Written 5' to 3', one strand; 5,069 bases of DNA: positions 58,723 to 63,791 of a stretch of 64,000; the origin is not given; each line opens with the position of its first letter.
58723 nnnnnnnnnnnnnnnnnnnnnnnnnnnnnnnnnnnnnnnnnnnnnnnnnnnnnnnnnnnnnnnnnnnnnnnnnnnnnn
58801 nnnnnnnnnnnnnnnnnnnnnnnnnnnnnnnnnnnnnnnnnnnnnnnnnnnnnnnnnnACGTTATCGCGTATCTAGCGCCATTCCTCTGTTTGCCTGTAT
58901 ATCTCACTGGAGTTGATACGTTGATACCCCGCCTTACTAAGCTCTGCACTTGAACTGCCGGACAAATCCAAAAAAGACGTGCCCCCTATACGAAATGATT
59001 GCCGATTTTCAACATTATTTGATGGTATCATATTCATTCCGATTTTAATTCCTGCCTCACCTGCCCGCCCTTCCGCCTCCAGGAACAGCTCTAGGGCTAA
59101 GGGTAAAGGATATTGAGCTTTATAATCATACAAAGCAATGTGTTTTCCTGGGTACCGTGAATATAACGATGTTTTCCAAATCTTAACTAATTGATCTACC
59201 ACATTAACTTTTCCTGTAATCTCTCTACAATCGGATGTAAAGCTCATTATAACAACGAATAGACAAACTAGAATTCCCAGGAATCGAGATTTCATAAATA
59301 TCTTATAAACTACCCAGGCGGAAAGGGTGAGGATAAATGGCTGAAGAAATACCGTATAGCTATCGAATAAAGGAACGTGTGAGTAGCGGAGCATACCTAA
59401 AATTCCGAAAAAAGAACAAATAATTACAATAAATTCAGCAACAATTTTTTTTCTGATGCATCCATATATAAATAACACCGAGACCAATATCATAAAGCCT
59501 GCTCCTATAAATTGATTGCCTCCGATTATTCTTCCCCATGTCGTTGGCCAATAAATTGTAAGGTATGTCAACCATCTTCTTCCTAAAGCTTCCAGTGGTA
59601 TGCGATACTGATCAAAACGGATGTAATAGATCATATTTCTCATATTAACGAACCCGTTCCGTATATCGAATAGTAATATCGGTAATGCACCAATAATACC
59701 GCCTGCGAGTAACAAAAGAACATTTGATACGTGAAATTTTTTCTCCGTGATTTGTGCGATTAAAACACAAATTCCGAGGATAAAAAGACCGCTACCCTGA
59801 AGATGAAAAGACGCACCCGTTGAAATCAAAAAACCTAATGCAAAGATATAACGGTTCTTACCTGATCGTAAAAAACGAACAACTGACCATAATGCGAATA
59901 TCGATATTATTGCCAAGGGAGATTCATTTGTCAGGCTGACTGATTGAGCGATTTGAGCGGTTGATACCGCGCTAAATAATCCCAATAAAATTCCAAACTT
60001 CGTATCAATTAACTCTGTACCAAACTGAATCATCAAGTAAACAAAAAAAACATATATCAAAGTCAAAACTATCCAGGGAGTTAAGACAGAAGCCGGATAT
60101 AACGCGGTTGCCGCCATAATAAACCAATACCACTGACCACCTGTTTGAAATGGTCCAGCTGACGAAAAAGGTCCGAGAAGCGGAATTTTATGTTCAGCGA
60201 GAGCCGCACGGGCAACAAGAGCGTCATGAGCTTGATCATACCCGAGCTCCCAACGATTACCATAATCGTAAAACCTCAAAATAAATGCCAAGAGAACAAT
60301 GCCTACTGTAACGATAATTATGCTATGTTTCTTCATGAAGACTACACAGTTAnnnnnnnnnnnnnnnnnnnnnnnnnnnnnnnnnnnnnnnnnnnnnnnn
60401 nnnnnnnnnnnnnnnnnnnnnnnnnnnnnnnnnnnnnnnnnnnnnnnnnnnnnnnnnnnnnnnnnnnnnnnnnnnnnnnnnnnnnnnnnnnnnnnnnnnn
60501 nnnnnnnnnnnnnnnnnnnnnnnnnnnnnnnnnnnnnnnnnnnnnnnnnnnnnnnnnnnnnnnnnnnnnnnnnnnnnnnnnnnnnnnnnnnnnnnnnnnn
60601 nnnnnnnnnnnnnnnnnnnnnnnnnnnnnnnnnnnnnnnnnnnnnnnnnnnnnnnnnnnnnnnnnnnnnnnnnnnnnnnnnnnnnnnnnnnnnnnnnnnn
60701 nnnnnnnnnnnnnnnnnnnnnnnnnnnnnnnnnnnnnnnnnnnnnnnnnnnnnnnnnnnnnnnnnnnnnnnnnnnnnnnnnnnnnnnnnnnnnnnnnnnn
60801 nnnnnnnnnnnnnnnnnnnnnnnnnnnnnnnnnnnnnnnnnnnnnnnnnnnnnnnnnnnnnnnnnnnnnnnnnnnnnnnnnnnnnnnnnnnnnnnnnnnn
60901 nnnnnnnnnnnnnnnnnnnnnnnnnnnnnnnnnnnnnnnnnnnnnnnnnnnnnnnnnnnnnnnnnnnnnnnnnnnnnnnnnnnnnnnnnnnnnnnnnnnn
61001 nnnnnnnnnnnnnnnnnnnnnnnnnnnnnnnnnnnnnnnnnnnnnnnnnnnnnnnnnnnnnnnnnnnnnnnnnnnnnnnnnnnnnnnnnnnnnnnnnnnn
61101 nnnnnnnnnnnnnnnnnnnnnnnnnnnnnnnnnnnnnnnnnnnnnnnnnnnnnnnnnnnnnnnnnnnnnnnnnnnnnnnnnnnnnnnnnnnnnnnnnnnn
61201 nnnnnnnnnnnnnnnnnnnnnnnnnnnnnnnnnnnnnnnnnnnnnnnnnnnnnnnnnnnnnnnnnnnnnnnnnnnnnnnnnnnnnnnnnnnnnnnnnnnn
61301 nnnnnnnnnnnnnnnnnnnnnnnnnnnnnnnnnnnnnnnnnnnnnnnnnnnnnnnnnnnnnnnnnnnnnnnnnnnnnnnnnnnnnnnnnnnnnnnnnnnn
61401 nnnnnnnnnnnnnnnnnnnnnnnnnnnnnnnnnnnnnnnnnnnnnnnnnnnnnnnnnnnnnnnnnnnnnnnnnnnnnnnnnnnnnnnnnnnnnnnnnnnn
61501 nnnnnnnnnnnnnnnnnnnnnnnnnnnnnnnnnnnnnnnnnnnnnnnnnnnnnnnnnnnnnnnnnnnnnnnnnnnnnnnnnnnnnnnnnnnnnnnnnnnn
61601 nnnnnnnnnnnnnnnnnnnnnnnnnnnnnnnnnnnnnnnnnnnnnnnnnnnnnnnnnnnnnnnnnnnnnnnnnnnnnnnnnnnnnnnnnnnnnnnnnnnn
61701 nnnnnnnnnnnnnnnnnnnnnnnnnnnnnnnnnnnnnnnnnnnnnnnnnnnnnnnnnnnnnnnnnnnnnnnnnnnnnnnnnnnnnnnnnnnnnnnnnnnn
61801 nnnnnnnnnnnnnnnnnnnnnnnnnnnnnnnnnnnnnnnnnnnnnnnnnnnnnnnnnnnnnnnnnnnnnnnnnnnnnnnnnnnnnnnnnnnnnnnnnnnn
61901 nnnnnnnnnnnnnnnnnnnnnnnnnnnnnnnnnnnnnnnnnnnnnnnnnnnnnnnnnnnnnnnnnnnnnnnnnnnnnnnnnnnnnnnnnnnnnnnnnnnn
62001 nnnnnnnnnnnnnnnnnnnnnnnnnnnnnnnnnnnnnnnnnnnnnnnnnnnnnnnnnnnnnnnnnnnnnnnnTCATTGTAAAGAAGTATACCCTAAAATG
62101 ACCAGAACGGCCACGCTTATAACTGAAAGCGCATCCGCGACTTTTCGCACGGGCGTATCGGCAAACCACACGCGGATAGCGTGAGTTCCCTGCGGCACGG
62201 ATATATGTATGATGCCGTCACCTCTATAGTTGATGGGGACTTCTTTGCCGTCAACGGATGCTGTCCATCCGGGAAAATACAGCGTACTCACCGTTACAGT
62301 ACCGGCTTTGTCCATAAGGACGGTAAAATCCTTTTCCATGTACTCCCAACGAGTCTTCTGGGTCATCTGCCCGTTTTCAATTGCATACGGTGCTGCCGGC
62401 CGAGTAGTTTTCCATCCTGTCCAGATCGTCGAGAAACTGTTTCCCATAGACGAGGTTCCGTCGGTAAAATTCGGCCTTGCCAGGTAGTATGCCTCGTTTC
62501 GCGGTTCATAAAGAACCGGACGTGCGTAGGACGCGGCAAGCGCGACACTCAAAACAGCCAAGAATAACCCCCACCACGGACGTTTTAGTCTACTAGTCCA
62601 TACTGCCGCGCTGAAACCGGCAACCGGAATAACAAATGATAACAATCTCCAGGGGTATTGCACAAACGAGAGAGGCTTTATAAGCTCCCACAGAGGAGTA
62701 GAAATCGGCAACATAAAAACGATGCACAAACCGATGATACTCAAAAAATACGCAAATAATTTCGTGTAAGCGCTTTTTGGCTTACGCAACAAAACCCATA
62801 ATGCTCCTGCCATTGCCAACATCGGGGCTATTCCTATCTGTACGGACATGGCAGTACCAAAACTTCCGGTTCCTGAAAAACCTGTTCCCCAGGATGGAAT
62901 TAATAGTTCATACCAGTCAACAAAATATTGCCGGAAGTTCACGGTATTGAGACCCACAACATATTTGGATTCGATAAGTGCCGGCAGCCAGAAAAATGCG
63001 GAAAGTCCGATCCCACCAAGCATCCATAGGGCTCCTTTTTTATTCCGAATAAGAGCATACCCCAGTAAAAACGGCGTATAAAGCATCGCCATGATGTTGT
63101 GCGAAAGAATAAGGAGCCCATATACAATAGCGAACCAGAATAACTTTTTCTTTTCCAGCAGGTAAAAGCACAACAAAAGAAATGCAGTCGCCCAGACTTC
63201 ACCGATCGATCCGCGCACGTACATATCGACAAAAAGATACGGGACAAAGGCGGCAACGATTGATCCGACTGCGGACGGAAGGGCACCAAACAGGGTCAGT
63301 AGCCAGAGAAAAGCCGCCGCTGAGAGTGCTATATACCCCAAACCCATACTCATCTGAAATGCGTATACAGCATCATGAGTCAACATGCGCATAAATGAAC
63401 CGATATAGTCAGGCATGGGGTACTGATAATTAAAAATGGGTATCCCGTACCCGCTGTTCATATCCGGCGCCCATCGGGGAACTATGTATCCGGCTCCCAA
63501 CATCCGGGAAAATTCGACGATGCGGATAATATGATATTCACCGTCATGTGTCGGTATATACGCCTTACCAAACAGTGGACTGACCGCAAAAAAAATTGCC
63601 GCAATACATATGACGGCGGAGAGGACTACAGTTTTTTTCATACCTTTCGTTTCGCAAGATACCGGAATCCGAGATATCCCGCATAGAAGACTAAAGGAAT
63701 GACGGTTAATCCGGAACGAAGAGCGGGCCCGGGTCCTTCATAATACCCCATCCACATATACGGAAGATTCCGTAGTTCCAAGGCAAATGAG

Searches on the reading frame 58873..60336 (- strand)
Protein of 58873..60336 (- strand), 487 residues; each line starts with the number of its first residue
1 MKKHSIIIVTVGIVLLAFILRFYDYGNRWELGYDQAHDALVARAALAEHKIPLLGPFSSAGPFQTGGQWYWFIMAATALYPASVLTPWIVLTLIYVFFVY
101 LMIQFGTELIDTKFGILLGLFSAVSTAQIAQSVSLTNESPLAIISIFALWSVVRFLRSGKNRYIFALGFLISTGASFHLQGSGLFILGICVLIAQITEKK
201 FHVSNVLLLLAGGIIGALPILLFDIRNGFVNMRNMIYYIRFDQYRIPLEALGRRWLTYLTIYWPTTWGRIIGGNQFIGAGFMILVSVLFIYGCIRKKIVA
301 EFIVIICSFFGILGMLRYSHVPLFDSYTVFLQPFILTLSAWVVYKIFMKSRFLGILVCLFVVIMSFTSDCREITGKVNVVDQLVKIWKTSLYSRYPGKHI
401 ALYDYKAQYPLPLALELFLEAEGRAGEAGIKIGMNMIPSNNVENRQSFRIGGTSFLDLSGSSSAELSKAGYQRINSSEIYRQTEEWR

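Call 17: search_protein_families(library=pfam, proteins=[window:58873-60336:-], max_evalue=0.01)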
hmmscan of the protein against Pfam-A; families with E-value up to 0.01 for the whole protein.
window:58873-60336:- (487 aa): 1 family
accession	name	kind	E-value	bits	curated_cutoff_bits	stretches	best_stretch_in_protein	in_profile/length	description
PF13231.12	PMT_2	-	0.00061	20.5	26.1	1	70-221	7-158/160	Dolichyl-phosphate-mannose-protein mannosyltransferase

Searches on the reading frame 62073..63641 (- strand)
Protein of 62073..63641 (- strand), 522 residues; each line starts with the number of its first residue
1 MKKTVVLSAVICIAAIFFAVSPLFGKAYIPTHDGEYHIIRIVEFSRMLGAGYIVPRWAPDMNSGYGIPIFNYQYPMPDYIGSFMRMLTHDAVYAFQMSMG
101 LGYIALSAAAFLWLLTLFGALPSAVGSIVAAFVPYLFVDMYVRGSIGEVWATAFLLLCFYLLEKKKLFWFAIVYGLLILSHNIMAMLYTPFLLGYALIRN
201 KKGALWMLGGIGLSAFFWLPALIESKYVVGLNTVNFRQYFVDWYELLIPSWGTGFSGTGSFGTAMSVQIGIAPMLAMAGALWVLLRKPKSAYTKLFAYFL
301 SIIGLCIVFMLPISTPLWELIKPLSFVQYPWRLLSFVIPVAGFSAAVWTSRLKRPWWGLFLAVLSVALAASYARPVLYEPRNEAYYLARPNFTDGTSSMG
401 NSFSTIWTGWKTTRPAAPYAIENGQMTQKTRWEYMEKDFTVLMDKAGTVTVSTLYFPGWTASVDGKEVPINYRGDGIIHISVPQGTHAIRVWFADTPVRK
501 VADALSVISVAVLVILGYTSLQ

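Call 17: search_protein_families(library=pfam, proteins=[window:62073-63641:-], max_evalue=0.01)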
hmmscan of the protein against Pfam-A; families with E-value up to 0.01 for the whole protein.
window:62073-63641:- (522 aa): 2 families
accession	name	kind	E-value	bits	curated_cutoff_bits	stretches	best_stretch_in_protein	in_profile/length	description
PF10131.15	PTPS_related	-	2e-07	30.3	26.4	1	70-381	1-315/621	6-pyruvoyl-tetrahydropterin synthase related domain; membrane protein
PF09586.16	YfhO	-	9e-06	24.8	28.5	1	434-492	763-822/835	Bacterial membrane protein YfhO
